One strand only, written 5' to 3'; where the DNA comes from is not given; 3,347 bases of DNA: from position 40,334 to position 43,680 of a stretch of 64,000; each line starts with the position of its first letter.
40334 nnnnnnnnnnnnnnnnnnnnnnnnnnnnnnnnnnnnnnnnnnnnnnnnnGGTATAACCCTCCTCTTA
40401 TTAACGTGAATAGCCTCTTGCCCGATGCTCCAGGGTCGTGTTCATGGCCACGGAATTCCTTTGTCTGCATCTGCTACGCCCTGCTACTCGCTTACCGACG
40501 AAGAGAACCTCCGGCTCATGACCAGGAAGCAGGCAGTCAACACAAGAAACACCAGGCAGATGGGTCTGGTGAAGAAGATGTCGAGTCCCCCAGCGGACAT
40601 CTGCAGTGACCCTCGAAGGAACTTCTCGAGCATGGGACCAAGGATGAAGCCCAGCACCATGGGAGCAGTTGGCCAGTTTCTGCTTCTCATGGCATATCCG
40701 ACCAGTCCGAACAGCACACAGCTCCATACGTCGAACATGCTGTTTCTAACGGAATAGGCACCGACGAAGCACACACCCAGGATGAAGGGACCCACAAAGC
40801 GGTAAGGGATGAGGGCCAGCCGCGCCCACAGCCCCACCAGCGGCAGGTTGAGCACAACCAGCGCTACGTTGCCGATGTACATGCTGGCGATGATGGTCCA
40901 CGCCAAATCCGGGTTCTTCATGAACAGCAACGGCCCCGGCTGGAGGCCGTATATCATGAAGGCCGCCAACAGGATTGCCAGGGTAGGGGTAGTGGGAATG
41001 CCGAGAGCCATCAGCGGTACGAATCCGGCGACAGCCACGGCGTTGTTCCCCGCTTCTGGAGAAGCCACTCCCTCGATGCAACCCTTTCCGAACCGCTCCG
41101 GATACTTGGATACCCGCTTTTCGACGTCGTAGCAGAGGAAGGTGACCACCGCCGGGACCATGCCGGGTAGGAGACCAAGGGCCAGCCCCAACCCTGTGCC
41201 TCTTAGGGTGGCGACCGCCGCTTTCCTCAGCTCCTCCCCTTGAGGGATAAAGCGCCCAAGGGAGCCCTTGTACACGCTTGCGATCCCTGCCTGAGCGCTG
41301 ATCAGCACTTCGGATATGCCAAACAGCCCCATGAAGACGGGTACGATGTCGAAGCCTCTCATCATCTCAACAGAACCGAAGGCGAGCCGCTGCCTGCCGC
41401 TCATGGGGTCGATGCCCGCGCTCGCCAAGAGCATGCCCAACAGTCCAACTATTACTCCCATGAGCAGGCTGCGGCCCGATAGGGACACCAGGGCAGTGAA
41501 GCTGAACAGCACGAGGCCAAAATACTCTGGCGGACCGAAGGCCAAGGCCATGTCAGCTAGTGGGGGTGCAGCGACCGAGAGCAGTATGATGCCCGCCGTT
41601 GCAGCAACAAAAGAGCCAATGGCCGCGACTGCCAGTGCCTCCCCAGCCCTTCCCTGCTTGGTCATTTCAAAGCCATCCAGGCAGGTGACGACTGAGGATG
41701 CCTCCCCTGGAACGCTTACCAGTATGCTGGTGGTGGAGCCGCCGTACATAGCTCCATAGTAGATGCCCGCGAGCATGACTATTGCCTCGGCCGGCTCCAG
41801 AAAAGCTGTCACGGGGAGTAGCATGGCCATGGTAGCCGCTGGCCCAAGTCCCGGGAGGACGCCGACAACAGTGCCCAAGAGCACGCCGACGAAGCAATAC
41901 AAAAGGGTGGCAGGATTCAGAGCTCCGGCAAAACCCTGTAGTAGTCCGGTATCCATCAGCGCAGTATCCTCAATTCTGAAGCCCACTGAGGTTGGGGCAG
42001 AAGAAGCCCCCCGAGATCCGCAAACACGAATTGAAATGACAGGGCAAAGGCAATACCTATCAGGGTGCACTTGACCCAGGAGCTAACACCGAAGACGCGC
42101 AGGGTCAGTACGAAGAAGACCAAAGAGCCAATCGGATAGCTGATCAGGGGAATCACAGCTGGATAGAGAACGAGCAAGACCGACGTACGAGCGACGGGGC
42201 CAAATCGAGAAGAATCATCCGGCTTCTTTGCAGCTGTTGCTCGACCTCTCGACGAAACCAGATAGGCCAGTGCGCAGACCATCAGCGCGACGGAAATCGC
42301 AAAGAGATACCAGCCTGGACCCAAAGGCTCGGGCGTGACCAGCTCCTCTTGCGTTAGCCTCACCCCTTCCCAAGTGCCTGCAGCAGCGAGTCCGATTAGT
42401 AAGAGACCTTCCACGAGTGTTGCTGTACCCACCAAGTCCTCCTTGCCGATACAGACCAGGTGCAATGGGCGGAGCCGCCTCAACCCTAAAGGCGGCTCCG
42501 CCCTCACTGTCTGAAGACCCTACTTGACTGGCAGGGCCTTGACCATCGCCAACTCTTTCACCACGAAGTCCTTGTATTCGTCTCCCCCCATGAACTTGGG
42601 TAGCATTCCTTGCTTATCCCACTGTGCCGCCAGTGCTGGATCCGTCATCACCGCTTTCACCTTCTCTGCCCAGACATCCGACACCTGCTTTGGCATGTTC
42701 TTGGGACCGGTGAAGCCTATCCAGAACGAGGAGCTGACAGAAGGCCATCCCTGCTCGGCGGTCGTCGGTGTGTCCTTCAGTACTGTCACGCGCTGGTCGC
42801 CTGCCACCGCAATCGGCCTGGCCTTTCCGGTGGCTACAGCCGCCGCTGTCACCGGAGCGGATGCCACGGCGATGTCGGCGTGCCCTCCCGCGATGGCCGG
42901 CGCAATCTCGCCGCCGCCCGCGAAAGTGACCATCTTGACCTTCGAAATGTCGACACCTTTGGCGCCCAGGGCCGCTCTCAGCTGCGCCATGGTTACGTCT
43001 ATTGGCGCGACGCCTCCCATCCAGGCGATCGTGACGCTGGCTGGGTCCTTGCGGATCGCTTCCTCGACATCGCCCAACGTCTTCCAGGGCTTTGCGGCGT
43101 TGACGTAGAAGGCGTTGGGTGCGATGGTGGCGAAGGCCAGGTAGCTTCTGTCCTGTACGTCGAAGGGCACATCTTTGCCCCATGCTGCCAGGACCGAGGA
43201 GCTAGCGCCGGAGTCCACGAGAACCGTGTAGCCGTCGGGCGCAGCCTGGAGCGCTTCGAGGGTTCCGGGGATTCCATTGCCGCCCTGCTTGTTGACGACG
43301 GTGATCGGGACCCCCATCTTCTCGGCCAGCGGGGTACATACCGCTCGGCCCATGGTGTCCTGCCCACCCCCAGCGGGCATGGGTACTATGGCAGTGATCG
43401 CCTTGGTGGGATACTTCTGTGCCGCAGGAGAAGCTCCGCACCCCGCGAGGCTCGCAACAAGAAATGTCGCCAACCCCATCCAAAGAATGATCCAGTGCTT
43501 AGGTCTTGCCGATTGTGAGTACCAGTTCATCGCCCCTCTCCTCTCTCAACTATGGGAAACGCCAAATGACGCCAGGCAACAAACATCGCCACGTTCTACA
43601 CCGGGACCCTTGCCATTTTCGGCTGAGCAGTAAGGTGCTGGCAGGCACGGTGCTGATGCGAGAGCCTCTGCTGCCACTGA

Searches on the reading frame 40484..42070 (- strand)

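Call 51: search_protein_families(library=pfam, proteins=[window:40484-42070:-], max_evalue=0.00001)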
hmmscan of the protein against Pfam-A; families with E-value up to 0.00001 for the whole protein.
window:40484-42070:- (528 aa): 1 family
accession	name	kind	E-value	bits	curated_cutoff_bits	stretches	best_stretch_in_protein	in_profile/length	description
PF01970.21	TctA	-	5.2e-152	506.8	28.9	1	56-473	1-423/423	Tripartite tricarboxylate transporter TctA family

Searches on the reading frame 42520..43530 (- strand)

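Call 51: search_protein_families(library=pfam, proteins=[window:42520-43530:-], max_evalue=0.00001)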
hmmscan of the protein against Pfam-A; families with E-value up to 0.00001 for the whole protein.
window:42520-43530:- (336 aa): 1 family
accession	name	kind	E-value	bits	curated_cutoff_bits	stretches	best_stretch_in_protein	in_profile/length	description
PF03401.19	TctC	-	3.3e-35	122.4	27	1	62-332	3-267/274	Tripartite tricarboxylate transporter family receptor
